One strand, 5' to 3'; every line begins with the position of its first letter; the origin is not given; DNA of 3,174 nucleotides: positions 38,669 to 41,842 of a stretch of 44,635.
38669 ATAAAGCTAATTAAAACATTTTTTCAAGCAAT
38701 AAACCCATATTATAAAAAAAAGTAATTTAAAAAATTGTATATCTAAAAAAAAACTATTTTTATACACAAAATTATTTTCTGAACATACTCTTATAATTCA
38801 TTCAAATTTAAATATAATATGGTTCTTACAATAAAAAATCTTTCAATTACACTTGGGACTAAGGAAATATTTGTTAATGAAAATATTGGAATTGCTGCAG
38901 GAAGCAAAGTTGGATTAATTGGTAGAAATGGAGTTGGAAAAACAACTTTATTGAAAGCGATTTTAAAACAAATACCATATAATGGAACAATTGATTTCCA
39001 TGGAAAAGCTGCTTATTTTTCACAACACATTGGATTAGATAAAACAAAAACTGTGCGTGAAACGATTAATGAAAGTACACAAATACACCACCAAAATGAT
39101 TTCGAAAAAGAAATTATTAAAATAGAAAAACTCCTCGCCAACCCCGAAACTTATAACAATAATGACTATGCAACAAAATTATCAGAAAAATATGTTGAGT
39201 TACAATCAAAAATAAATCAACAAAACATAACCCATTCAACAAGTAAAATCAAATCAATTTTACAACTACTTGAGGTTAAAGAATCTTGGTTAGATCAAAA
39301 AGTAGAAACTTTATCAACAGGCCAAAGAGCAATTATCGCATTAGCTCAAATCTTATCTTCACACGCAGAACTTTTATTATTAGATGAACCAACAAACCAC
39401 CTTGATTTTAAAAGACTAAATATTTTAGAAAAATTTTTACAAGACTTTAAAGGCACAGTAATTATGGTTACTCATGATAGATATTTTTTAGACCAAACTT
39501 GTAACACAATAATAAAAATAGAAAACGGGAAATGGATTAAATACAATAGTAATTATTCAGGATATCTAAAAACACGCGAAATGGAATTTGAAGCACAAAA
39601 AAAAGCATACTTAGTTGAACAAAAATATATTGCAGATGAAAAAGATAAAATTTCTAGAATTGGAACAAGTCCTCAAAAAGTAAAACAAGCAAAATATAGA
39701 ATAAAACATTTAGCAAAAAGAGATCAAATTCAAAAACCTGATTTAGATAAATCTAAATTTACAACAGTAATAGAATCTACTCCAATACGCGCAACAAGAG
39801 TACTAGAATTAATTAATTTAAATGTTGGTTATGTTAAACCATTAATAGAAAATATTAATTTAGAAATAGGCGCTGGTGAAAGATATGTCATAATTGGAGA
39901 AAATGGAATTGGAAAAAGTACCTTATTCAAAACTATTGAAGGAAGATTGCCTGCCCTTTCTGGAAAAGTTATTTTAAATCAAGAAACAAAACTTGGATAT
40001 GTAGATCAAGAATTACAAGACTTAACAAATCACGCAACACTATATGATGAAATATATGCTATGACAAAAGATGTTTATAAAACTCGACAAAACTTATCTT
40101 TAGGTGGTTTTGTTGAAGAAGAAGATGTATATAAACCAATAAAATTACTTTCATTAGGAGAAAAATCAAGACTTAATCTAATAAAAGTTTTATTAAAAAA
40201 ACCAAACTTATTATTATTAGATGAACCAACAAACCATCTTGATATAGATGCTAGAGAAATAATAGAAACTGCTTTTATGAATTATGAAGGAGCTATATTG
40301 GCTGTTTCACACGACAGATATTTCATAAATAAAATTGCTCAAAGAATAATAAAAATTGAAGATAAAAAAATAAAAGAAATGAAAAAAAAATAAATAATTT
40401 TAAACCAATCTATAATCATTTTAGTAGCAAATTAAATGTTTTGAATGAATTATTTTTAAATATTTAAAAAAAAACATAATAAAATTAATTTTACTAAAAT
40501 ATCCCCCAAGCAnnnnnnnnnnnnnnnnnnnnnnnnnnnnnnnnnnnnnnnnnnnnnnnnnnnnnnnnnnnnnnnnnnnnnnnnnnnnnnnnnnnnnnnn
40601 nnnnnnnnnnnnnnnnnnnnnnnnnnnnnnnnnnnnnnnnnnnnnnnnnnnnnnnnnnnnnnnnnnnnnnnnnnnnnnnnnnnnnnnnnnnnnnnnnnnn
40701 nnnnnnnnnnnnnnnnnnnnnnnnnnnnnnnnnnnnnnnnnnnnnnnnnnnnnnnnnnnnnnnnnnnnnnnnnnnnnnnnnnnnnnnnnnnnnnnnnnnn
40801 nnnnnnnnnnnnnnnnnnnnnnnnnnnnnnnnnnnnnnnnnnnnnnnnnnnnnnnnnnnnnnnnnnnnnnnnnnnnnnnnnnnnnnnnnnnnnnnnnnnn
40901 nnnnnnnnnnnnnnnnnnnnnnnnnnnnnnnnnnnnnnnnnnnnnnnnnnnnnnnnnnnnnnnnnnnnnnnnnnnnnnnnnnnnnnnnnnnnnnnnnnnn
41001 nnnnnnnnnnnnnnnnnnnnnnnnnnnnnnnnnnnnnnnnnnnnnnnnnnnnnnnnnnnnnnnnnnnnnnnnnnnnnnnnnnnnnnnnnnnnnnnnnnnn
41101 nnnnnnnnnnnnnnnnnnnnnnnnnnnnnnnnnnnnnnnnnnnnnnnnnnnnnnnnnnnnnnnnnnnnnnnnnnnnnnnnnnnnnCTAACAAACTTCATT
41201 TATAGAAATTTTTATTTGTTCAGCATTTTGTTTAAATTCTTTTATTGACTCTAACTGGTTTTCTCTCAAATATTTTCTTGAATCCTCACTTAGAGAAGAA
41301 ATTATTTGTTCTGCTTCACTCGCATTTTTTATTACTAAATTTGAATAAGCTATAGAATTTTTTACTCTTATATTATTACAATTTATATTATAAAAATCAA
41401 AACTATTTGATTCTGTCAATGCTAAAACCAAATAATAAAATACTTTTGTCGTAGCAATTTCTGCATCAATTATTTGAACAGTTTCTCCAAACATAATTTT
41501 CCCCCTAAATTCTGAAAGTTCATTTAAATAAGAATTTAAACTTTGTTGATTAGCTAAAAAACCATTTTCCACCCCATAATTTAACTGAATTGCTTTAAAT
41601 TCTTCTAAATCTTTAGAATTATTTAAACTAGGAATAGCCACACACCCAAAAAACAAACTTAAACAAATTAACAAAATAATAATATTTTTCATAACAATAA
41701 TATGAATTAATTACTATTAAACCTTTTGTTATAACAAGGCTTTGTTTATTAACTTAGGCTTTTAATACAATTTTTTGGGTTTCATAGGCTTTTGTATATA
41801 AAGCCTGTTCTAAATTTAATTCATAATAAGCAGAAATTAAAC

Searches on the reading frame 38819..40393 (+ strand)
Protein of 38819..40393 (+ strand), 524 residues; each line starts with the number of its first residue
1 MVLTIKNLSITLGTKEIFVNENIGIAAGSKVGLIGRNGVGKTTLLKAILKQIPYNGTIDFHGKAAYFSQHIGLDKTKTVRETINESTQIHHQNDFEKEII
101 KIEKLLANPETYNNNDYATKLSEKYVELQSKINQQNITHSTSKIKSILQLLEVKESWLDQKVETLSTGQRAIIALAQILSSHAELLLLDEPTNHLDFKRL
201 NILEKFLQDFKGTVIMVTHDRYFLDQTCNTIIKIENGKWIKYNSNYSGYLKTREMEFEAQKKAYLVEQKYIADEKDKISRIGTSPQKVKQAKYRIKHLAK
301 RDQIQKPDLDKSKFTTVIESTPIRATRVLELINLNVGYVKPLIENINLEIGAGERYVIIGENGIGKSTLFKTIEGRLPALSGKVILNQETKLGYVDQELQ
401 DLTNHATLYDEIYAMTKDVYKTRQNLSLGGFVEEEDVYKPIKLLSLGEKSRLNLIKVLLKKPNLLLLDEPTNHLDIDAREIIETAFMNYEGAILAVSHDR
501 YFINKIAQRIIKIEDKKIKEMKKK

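Call 78: list_cluster_members(proteins=[window:38819-40393:+, window:38153-38578:-, window:41754-42935:-, window:10608-16064:+])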
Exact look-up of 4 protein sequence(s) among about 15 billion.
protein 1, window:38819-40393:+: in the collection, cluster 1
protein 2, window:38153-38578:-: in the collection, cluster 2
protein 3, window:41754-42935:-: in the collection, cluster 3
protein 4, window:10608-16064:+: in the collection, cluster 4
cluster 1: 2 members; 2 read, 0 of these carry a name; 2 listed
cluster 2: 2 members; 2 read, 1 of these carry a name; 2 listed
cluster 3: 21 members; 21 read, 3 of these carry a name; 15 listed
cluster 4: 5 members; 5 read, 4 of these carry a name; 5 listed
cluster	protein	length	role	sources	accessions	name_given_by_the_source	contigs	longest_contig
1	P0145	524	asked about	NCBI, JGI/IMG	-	-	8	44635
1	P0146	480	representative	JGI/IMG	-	-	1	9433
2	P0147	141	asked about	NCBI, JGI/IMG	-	-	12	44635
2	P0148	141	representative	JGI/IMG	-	small subunit ribosomal protein S15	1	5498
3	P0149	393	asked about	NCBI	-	-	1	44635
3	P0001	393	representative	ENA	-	-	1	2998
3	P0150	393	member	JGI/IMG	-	-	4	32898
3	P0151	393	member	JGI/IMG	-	transposase/DNA-directed RNA polymerase subunit RPC12/RpoP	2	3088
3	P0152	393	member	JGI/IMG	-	transposase/DNA-directed RNA polymerase subunit RPC12/RpoP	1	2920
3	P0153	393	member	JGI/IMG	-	transposase/DNA-directed RNA polymerase subunit RPC12/RpoP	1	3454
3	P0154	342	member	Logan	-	-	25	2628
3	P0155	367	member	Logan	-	-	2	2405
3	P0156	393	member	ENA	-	-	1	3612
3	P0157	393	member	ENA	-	-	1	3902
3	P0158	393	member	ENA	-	-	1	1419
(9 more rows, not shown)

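Call 79: find_encoding_contigs(protein=P0157, flank=3000, max_places=4)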
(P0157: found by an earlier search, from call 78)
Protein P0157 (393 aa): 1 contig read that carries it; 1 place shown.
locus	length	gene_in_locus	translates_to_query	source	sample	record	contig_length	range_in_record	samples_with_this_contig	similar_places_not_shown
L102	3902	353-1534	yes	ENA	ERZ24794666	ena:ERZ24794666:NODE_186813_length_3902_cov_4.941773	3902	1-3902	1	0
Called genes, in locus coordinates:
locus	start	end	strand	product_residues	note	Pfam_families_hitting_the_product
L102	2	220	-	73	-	?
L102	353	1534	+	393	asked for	PF01609:DDE_Tnp_1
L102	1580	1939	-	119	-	-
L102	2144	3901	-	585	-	?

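Call 80: find_encoding_contigs(protein=P0151, flank=3000, max_places=4)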
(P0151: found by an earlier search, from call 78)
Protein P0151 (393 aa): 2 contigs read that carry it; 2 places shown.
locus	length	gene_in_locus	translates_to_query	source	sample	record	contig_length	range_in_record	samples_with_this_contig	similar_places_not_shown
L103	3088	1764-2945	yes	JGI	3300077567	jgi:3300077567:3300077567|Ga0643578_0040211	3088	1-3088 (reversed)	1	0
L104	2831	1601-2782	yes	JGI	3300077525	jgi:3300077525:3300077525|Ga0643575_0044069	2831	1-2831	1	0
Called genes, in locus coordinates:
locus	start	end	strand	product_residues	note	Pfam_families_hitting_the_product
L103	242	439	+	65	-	-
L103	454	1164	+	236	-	-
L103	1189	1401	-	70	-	PF24033:DUF7342 (weak)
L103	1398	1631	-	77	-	-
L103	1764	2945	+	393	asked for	PF01609:DDE_Tnp_1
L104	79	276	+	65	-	-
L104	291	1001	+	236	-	-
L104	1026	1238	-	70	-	PF24033:DUF7342 (weak)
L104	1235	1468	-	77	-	-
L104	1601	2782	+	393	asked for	PF01609:DDE_Tnp_1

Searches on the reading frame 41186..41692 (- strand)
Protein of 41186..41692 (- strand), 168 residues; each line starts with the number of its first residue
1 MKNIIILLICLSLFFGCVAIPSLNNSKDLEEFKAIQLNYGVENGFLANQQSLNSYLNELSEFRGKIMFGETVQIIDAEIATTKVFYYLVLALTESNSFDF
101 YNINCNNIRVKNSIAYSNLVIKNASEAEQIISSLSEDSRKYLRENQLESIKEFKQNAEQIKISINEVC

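Call 4: search_protein_families(library=pfam, proteins=[window:41186-41692:-], max_evalue=0.1)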
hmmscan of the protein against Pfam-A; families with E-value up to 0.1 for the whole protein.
window:41186-41692:- (168 aa): 1 family
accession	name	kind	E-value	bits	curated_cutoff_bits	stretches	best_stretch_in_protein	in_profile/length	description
PF05566.18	Pox_vIL-18BP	-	0.072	13.8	22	0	65-110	74-115/126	Orthopoxvirus interleukin 18 binding protein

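Call 59: find_encoding_contigs(protein=window:41186-41692:-, flank=5000, max_places=10)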
Protein window:41186-41692:- (168 aa): no gene with exactly this product is on record in the collection.
